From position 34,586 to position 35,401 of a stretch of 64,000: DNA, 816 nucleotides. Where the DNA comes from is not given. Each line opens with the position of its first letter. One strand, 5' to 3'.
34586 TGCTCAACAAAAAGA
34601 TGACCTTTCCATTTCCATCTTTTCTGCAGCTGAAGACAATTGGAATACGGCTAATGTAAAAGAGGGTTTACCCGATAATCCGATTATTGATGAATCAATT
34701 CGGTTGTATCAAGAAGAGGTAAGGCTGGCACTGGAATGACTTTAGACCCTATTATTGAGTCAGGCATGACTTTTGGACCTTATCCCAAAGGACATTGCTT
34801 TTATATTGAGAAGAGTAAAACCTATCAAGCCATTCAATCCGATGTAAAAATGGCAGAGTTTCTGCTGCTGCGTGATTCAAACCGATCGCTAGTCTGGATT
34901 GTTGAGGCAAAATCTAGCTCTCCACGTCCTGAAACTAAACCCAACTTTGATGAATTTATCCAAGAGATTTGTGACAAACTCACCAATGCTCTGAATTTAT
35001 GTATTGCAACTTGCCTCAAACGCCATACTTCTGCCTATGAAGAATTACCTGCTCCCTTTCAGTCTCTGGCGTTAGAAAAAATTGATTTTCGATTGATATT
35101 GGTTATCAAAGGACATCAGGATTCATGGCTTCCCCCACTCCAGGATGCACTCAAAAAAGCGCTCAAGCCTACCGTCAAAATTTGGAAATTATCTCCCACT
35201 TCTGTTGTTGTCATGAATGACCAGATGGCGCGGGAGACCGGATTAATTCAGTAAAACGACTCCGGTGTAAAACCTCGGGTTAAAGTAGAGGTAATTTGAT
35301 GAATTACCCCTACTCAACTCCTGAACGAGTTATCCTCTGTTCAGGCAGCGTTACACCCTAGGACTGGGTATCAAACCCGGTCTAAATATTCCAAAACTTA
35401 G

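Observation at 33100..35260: Low-GC islet carrying a translationally coupled AAA_21/ABC ATPase and a small PD-(D/E)xK-like protein; candidate two-gene defence module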

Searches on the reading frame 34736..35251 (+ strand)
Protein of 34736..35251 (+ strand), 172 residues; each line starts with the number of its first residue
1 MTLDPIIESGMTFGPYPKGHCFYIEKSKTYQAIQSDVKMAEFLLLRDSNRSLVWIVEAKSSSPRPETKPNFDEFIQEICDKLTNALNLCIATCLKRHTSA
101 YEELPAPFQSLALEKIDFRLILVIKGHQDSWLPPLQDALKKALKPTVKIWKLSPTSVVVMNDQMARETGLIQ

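Call 3: search_protein_families(library=pfam, proteins=[window:34736-35251:+], max_evalue=1)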
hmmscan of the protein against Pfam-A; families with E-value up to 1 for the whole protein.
window:34736-35251:+ (172 aa): 1 family
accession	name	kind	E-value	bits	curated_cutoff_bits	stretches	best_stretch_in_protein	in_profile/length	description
PF10881.14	DUF2726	-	0.18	12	24.7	1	36-81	55-100/126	Protein of unknown function (DUF2726)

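Call 4: search_protein_families(library=padloc, proteins=[window:34736-35251:+], max_evalue=1)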
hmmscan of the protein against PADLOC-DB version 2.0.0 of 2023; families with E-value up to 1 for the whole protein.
window:34736-35251:+ (172 aa): 6 families
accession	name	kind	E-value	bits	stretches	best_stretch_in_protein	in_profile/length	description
PDLC04221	HEC-02B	-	2.3e-73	243.7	1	1-171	1-169/171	-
PDLC04225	HEC-02B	-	1e-32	111.5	1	6-171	5-172/173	-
PDLC04230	HEC-02B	-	2.2e-27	94.3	2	74-169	110-202/205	-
PDLC04223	HEC-02B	-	5.3e-14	50.6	1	6-170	3-164/168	-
PDLC04222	HEC-02B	-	4.7e-12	44.4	1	3-171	3-161/162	-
PDLC04224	HEC-02B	-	8.1e-06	23.8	1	7-158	5-163/182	-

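Call 5: search_protein_families(library=ncbifam, proteins=[window:34736-35251:+], max_evalue=1)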
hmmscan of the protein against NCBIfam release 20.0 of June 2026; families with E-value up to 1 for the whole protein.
window:34736-35251:+ (172 aa): 0 families

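Call 13: find_homologous_proteins(query=window:34736-35251:+, max_evalue=0.001)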
Query window:34736-35251:+ (172 aa): 1055 proteins with E <= 0.001 among 1066 candidates; the best 120 are listed.
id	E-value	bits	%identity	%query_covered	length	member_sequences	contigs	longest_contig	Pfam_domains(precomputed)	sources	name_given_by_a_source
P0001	3.5e-97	341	88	100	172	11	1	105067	-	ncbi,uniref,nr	ncbi:hypothetical protein NG796_15415 [Laspinema sp. A4]|uniref:hypothetical protein n=1 Tax=Laspine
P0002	3.7e-91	321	83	100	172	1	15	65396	-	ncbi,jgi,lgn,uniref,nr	ncbi:hypothetical protein J0895_10205 [Phormidium pseudopriestleyi FRX01]|uniref:Uncharacterized pro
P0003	2.7e-78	279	75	99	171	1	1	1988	-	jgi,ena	jgi:hypothetical protein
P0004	1.3e-77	277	74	99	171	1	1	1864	-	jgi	jgi:hypothetical protein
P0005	1.3e-77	277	74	99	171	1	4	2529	-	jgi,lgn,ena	jgi:hypothetical protein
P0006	1.8e-77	277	74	99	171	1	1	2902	-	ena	-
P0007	2.5e-77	276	74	99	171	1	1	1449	-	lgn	-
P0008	4.8e-77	275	74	99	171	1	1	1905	-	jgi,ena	jgi:hypothetical protein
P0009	5.0e-77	275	74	99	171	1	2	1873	-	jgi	-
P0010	6.8e-77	275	74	99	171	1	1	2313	-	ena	-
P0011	9.4e-77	274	74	99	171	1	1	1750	-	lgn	-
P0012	9.5e-77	274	74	99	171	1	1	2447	-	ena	-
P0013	9.6e-77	274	74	99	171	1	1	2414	-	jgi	jgi:hypothetical protein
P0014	2.5e-76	273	74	99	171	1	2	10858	-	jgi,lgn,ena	jgi:hypothetical protein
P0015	3.4e-76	273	74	99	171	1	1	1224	-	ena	-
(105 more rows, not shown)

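Call 22: predict_structure(alignment_id=A1)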
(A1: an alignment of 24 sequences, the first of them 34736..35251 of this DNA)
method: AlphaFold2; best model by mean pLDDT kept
length: 172 residues; sequences in the alignment: 24
mean_pLDDT: 81.3   pTM: 0.82
mean pLDDT of the five models: 81.3, 78.3, 65.4, 62.3, 59.4
residues with pLDDT >= 90: 51; 70-90: 94; 50-70: 24; < 50: 3
segments of 3 or more residues with pLDDT < 50: none
pLDDT, mean of each block of 10 residues (from residue 1): 78 83 77 68 62 87 55 89 88 75 80 84 90 91 94 91 90 85
secondary structure, 60 per line:
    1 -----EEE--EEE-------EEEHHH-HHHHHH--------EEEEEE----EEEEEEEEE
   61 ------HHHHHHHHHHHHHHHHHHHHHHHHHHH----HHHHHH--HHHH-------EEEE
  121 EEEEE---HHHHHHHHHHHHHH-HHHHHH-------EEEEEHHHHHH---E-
elements in order: E6-8 E11-13 E21-23 H28-33 E42-47 E52-60 H67-93 H98-103 H106-109 E117-125 H129-142 H144-149 E157-161 H162-167

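Call 31: search_solved_structures(query=A1, max_evalue=10, show_alignments=2)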
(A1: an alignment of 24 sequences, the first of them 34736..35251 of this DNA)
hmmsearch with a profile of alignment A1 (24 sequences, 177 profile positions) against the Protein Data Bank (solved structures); distinct sequences matched with E-value up to 10: 1.
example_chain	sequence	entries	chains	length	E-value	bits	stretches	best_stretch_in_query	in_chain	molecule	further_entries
7qca_LL0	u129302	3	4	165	0.96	12.3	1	82-144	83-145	60S ribosomal protein L13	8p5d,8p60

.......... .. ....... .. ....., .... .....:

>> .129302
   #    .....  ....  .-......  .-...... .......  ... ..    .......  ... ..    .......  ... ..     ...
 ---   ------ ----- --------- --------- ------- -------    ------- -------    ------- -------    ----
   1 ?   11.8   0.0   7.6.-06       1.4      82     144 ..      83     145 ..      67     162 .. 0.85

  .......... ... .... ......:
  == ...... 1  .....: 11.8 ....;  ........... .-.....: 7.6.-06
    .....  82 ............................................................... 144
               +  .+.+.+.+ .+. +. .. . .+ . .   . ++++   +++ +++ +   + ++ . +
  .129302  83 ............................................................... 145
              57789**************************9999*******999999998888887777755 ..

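Call 33: find_related_loci(query=A1, collection=genome_contigs, flank=10000)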
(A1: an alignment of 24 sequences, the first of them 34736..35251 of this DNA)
Query A1 (172 aa) in genome_contigs; peptide patterns used: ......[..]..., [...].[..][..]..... (x = any residue, [..] = any of these).
249 stretches matched a pattern; 174 encode a relative of the query (tblastn E <= 1e-3); the best 80 are kept; 80 distinct loci.
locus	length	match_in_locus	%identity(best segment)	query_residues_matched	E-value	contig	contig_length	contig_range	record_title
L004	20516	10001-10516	93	1-172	6e-110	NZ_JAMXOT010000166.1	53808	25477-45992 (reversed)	Oscillatoria sp. HE19RPO 200, whole genome shotgun sequence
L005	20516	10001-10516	88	1-172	1e-103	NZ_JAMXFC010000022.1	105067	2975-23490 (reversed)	Laspinema sp. D2d NODE_31_length_105067_cov_54.407020, whole genome shotgun sequence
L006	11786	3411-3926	83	1-172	6e-97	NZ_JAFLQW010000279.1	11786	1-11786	Phormidium pseudopriestleyi FRX01 c_000000018423, whole genome shotgun sequence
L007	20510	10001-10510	74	1-171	8e-83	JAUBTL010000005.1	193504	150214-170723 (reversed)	Microcoleus sp. D2_18a_B4 NODE_7_length_193504_cov_66.767199, whole genome shotgun sequence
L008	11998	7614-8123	73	1-171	3e-82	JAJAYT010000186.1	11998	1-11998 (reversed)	MAG: Microcoleus sp. CAN_BIN18 c_000000061384, whole genome shotgun sequence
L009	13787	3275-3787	72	1-172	1e-81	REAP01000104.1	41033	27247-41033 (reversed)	MAG: Oscillatoriales cyanobacterium isolate PH2015_01U_44_212 PH2015_01U_scaffold_307, whole genome shotgun sequence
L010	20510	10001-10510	70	1-171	7e-78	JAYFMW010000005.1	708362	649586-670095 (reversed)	MAG: Microcoleus sp. isolate Neu2020_600 contig_124, whole genome shotgun sequence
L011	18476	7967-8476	68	1-171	6e-76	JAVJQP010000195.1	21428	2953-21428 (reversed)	MAG: Coleofasciculus sp. D1-CHI-01 k141_4811, whole genome shotgun sequence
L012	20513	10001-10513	67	1-172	2e-75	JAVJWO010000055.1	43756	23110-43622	MAG: Coleofasciculus chthonoplastes F2-STO-03 k141_10970, whole genome shotgun sequence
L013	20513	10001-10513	64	1-171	3e-75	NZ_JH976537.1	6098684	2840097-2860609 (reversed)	Nodosilinea nodulosa PCC 7104 Lepto7104DRAFT_LPD.2, whole genome shotgun sequence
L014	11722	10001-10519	62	1-171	5e-75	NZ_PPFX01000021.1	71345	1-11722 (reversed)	Geothermobacter hydrogeniphilus strain HR-1 NODE_21_length_71345_cov_174.314, whole genome shotgun sequence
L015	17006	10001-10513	66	1-172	9e-75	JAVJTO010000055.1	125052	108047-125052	MAG: Coleofasciculus sp. B1-GNL1-01 k141_50144, whole genome shotgun sequence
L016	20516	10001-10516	68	1-172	5e-75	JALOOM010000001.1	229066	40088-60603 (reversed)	MAG: Elainella sp. Prado103 scaffold_7, whole genome shotgun sequence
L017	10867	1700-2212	66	1-171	1e-74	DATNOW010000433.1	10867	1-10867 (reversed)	MAG TPA_asm: Chroococcidiopsis sp. isolate SMAG_U16465 k141_846017, whole genome shotgun sequence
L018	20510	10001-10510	67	1-171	2e-73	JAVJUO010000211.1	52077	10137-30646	MAG: Coleofasciculus sp. C1-SOL-03 k141_4873, whole genome shotgun sequence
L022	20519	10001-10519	64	1-171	1e-71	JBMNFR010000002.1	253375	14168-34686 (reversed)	MAG: Lentisphaeria bacterium isolate SBF912LR0HQ0165 contig_24457, whole genome shotgun sequence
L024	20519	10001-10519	62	1-171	6e-71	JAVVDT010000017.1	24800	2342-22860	MAG: Desulfuromonadales bacterium isolate TamC13-02 NODE_17_length_24800_cov_30.584233, whole genome shotgun sequence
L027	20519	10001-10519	61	1-172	1e-70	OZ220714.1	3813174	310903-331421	MAG: Gammaproteobacteria bacterium isolate 1a8f7f40-8cb6-4f94-a6e0-ecd99667d799 genome assembly, chromosome: 1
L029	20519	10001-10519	62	1-171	9e-71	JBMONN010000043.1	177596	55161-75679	MAG: Thermodesulfobacteriota bacterium isolate Betzabe_MAG077 MAG077_43, whole genome shotgun sequence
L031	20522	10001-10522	59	1-172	2e-70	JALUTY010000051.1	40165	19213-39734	MAG: bacterium isolate 128-326_maxbin2_scaf2bin.054 128-326_scaffold_339_c1, whole genome shotgun sequence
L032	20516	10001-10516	62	1-171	6e-70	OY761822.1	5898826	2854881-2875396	MAG: Gammaproteobacteria bacterium isolate 26270776-605d-492c-ad89-c005c466fdfd genome assembly, chromosome: 1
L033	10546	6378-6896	60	1-171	1e-69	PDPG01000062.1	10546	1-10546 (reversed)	MAG: Proteobacteria bacterium isolate DOLZORAL124_48_12 DolZOral124_scaffold_10228, whole genome shotgun sequence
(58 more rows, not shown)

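Call 37: search_protein_families(library=padloc, proteins=[L022:4309-7545:+, L027:10540-12897:+, L032:12885-14927:+, L033:2601-4073:+, L024:6358-8469:+, L029:3770-5005:+, L031:16-3438:+, L015:5212-8352:+], max_evalue=0.00001)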
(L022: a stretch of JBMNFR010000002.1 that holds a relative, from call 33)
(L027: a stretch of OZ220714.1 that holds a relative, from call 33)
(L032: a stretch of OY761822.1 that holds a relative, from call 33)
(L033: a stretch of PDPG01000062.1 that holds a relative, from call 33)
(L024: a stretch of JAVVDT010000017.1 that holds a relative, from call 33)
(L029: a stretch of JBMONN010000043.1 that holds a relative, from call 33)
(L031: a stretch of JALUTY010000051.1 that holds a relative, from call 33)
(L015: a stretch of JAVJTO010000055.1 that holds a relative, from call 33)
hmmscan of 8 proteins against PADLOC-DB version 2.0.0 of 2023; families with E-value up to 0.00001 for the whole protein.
L022:4309-7545:+ (1079 aa): 7 families
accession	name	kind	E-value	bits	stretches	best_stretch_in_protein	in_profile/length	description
PDLC03040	REase_I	-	2.4e-164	546.8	2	5-554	6-570/1029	Type I restriction enzyme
PDLC03044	REase_I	-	4.6e-80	267.9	1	75-725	68-701/1034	Type I restriction enzyme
PDLC03041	REase_I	-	2.8e-73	245.5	3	231-549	281-605/1099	Type I restriction enzyme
PDLC03048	REase_I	-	3e-50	169.3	2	49-464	34-452/976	Type I restriction enzyme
PDLC03046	REase_I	-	1e-23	81.3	2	391-711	409-729/1025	Type I restriction enzyme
PDLC03045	REase_I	-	1.1e-17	61.4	1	286-504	279-493/995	Type I restriction enzyme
PDLC03043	REase_I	-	3.4e-06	24.4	1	143-257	148-268/313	Type I restriction enzyme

L027:10540-12897:+ (786 aa): 2 families
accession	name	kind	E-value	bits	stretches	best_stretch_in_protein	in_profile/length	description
PDLC02566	PglZ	-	0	1077.2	1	2-776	4-771/774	PglZ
PDLC02561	PglZ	-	6.5e-08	29.1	0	566-687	595-722/840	PglZ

L032:12885-14927:+ (681 aa): 5 families
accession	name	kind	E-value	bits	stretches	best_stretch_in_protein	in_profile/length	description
PDLC02506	BrxL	-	4.6e-300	994.8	1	3-679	4-677/680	BrxL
PDLC02508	BrxL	-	1.4e-154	514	1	4-490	1-481/698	BrxL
PDLC02509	BrxL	-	1.5e-95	318.8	2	156-471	198-515/535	BrxL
PDLC02505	BrxL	-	1.4e-72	243.2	1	6-469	3-471/482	BrxL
PDLC02507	BrxL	-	2.4e-55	186.2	1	31-452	39-454/482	BrxL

L033:2601-4073:+ (491 aa): 3 families
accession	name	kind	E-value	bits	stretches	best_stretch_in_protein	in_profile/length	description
PDLC02402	Aga_SIR2-PNTD1-PNTD2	-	4.3e-12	43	1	174-354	353-538/876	Class I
PDLC05032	PDC-S50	-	1.5e-08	32.2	1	3-129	9-152/387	-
PDLC02418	Aga_SIR2-Kinase-PNTD1-PNTD2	-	7.8e-08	29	0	180-353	217-415/756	Class I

L024:6358-8469:+ (704 aa): 23 families
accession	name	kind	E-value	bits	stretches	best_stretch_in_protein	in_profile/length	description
PDLC03035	MTase_I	-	3.8e-264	876.2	1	2-704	2-653/653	Type I methyltransferase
PDLC03019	MTase_I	-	5.8e-77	257.8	1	10-446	8-439/932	Type I methyltransferase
PDLC03240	MTase_II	-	3.9e-65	218.6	1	10-410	8-412/511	Type II methyltransferase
PDLC03031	MTase_I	-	2.4e-41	139.8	1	8-406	6-434/834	Type I methyltransferase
PDLC03022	MTase_I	-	4.3e-41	139.1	1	8-408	4-426/857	Type I methyltransferase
PDLC03027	MTase_I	-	1.4e-37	127.7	1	77-408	49-389/810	Type I methyltransferase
PDLC03026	MTase_I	-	1.7e-36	124.4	1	8-410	4-382/487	Type I methyltransferase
PDLC04134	mad2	-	4.7e-34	116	1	10-410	141-470/492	mads_2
PDLC03021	MTase_I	-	6.6e-34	115.6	1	132-388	121-380/491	Type I methyltransferase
PDLC03038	MTase_I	-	2e-33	113.3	1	9-404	8-399/896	Type I methyltransferase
PDLC03028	MTase_I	-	5.2e-31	105.6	1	7-410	726-1144/1236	Type I methyltransferase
PDLC03039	MTase_I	-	3.1e-29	99.6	1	99-406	86-399/708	Type I methyltransferase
PDLC03029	MTase_I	-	5.5e-29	99.1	1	8-410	7-428/661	Type I methyltransferase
PDLC03032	MTase_I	-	1.4e-27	94.2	1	153-410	137-393/1001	Type I methyltransferase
PDLC03033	MTase_I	-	1.1e-24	85.3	1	131-408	158-440/541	Type I methyltransferase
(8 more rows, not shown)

L029:3770-5005:+ (412 aa): 85 families (the best 25 are shown)
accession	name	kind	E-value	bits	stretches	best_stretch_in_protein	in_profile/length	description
PDLC03086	Specificity_I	-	3.1e-69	232.1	3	2-198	4-201/458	Type I specificity subunit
PDLC03182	Specificity_I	-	6.2e-66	221.3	2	215-367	2-154/440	Type I specificity subunit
PDLC03089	Specificity_I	-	2.1e-61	206.4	3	3-197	7-195/446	Type I specificity subunit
PDLC03092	Specificity_I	-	2.7e-61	206.1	1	105-412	97-397/397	Type I specificity subunit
PDLC03163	Specificity_I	-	7.6e-52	174.9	2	33-219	33-226/434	Type I specificity subunit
PDLC03068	Specificity_I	-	2.7e-49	166.4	1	6-412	9-397/403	Type I specificity subunit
PDLC03168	Specificity_I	-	6e-47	159.1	2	17-197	14-192/459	Type I specificity subunit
PDLC03099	Specificity_I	-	7.1e-45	151.8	1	69-410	48-390/405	Type I specificity subunit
PDLC03172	Specificity_I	-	2.2e-42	143.6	1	28-412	24-421/431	Type I specificity subunit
PDLC03100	Specificity_I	-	5.7e-39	132.7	2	6-195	201-387/392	Type I specificity subunit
PDLC03154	Specificity_I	-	5.5e-38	129.5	3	26-198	21-191/406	Type I specificity subunit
PDLC03112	Specificity_I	-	2.4e-36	123.8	2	17-197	15-203/378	Type I specificity subunit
PDLC03069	Specificity_I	-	4.7e-31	106.3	2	93-388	81-365/387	Type I specificity subunit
PDLC04137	mad5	-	9.7e-31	105.3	1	28-369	24-357/392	mads_5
PDLC03066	Specificity_I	-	3.1e-30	103.3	1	31-411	40-433/441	Type I specificity subunit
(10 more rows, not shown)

L031:16-3438:+ (1141 aa): 30 families (the best 25 are shown)
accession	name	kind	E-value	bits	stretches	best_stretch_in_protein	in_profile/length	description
PDLC02528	PglX|PglXI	-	0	1677.7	1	2-1139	80-1124/1125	PglX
PDLC02535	PglX|PglXI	-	2.1e-191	636.1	2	235-703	276-726/731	PglX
PDLC02534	PglX|PglXI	-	5.6e-103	343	2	926-1138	156-383/389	PglX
PDLC02521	PglX|PglXI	-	2.9e-87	291.8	2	61-652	165-689/1174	PglX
PDLC03600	REase_MTase_IIG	-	1.3e-72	243.2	3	261-652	301-703/1205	Type IIG restriction enzyme-methyltransferase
PDLC02525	PglX|PglXI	-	4.3e-64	215.2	2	258-537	281-548/607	PglX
PDLC02523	PglX|PglXI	-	8.5e-51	170.9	3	427-648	544-767/1428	PglX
PDLC02518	PglX|PglXI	-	1.8e-43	146.6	2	260-522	307-589/1412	PglX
PDLC02522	PglX|PglXI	-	2e-41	139.7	2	258-551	420-708/1218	PglX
PDLC02641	DrmMI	-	7.3e-40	134.7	3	260-536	302-571/1161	DrmMI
PDLC02524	PglX|PglXI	-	2.4e-39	133.3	2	258-533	122-386/722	PglX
PDLC02527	PglX|PglXI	-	2.1e-30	103.3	2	406-749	518-870/1332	PglX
PDLC02526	PglX|PglXI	-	6e-24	82.4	1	88-158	172-248/640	PglX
PDLC02519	PglX|PglXI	-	1.4e-22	77.2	1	959-1076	1104-1217/1241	PglX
PDLC02517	PglX|PglXI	-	4.6e-21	73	1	440-536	10-106/707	PglX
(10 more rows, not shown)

L015:5212-8352:+ (1047 aa): 0 families

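Call 56: search_protein_representatives(alignment_id=A1)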
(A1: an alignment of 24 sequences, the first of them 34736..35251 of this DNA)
Query: 24 sequences, 177 profile positions. Proteins with E-value up to 0.001 (for the whole library): 1108; up to 1e-10: 778; up to 1e-30: 258. The best 150 are listed.
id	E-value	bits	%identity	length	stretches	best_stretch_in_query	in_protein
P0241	3.3e-71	254.9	-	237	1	3-175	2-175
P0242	3.0e-67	242.0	-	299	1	3-173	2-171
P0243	1.3e-64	233.4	-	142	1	39-175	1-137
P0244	1.6e-64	233.1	-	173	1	4-173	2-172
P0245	3.5e-63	228.7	-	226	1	11-173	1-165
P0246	1.1e-62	227.2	-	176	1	1-174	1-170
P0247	1.3e-62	226.8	-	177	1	1-173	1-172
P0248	1.7e-62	226.5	-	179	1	3-174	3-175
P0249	1.2e-60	220.5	-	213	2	1-90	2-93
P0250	3.2e-60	219.1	-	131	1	1-130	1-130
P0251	3.6e-60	218.9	-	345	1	6-173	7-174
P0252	9.0e-60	217.6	-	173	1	2-173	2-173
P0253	5.7e-59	215.0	-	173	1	4-173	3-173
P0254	1.2e-58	214.0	-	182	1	1-174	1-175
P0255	1.2e-58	213.9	-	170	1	1-173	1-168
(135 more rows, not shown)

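Call 72: search_protein_families(library=pfam, alignment_id=A5, max_evalue=1)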
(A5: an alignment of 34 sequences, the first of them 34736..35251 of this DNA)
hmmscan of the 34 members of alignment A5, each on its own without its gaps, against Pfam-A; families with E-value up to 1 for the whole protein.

A. member 1, window:34736-35251:+ (172 aa): 1 family
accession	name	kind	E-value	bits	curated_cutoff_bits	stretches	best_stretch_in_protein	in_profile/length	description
PF10881.14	DUF2726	-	0.18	12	24.7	1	36-81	55-100/126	Protein of unknown function (DUF2726)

B. families by the number of members that match (of 34 scanned): 16 families
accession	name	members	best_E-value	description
PF20366.3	DUF6661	1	0.00089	Family of unknown function (DUF6661)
PF11212.13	DUF2999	1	0.022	Protein of unknown function (DUF2999)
PF18664.7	CdiA_C_tRNase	1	0.026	CdiA C-terminal tRNase domain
PF07710.16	P53_tetramer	1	0.029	P53 tetramerisation motif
PF24323.1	DUF7494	1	0.033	Domain of unknown function (DUF7494)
PF03701.19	UPF0181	1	0.034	Uncharacterised protein family (UPF0181)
PF14205.11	Cys_rich_KTR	1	0.041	Cysteine-rich KTR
PF04714.18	BCL_N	1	0.059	BCL7, N-terminal conserver region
PF00213.23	OSCP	1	0.073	ATP synthase delta (OSCP) subunit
PF01043.26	SecA_PP_bind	1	0.093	SecA preprotein cross-linking domain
PF06866.16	DUF1256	1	0.11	Protein of unknown function (DUF1256)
PF25118.1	EFL1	1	0.12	Elongation factor-like GTPase 1-like domain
PF03847.19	TFIID_20kDa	1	0.14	Transcription initiation factor TFIID subunit A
PF01755.23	Glyco_transf_25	1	0.16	Glycosyltransferase family 25 (LPS biosynthesis protein)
PF06071.19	YchF-GTPase_C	1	0.17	Protein of unknown function (DUF933)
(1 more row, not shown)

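Call 75: fold_search(model_id=the predicted structure, library=pdb)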
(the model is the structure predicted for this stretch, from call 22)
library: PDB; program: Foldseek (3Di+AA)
matches with E <= 10: 1029; with E <= 0.001: 0
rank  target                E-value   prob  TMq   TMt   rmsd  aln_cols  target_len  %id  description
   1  4g6u_A                1.8e-02  0.47  0.27  0.24  10.3       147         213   10  CdiA-CT/CdiI toxin and immunity complex from Escherichia coli (released 2012-12-12)
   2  5nkm_A                9.1e-02  0.20  0.24  0.15   8.1       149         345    8  SMG8-SMG9 complex (released 2017-04-19)
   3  5ltf_A                1.0e-01  0.20  0.24  0.22  15.2       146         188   12  Crystal structure of Lymphocytic choriomeningitis mammarenavirus endonuclease complexed with catalytic ions (released 2017-09-13)
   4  3jsb_B                1.1e-01  0.18  0.24  0.22  15.2       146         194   14  Crystal structure of the N-terminal domain of the Lymphocytic Choriomeningitis Virus L protein (released 2010-09-15)
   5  5ltn_A                1.1e-01  0.16  0.24  0.23  15.5       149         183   13  Crystal structure of Lymphocytic choriomeningitis mammarenavirus endonuclease complexed with DPBA (released 2017-09-13)
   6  6klc                  1.2e-01  0.14  0.21  0.04  16.5       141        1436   12  Structure of apo Lassa virus polymerase (released 2020-03-18)
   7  9zll_B                1.3e-01  0.06  0.13  0.06  17.3       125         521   11  Complex of N-terminal BrxC walker B, BrxB, and N-termianl PglZ from the Acinetobacter BREX system (released 2026-04-08)
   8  9zdx_C                1.3e-01  0.05  0.12  0.05  16.6       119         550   13  Dimer of ATPase BrxC containing a Walker B mutation and bound to ATP from the Acinetobacter BREX system (released 2026-04-08)
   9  8rfb                  1.4e-01  0.11  0.20  0.08  13.9       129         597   10  Cryo-EM structure of the R243C mutant of human Prolyl Endopeptidase-Like (PREPL) protein involved in Congenital myasthen (released 2024-09-04)
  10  5ltn_B                1.5e-01  0.18  0.24  0.22  15.6       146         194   12  Crystal structure of Lymphocytic choriomeningitis mammarenavirus endonuclease complexed with DPBA (released 2017-09-13)
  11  9f9l_A                1.5e-01  0.18  0.26  0.23   9.4       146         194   15  Crystal structure of MUS81-EME1 bound by compound 16. (released 2024-07-03)
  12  5ltf_B                1.6e-01  0.16  0.24  0.21  15.7       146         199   12  Crystal structure of Lymphocytic choriomeningitis mammarenavirus endonuclease complexed with catalytic ions (released 2017-09-13)
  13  3jsb_A                1.9e-01  0.15  0.24  0.24  13.2       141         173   13  Crystal structure of the N-terminal domain of the Lymphocytic Choriomeningitis Virus L protein (released 2010-09-15)
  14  7ela_A                1.9e-01  0.08  0.20  0.04  17.0       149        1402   14  Structure of Lassa virus polymerase in complex with 3'-vRNA and Z mutant (F36A) (released 2021-05-05)
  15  9gjp_C                2.3e-01  0.08  0.23  0.10  15.3       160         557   15  OCCM maturation intermediate stalled with an Arginine Finger mutation in Mcm5: Conformer 2 (released 2025-03-05)
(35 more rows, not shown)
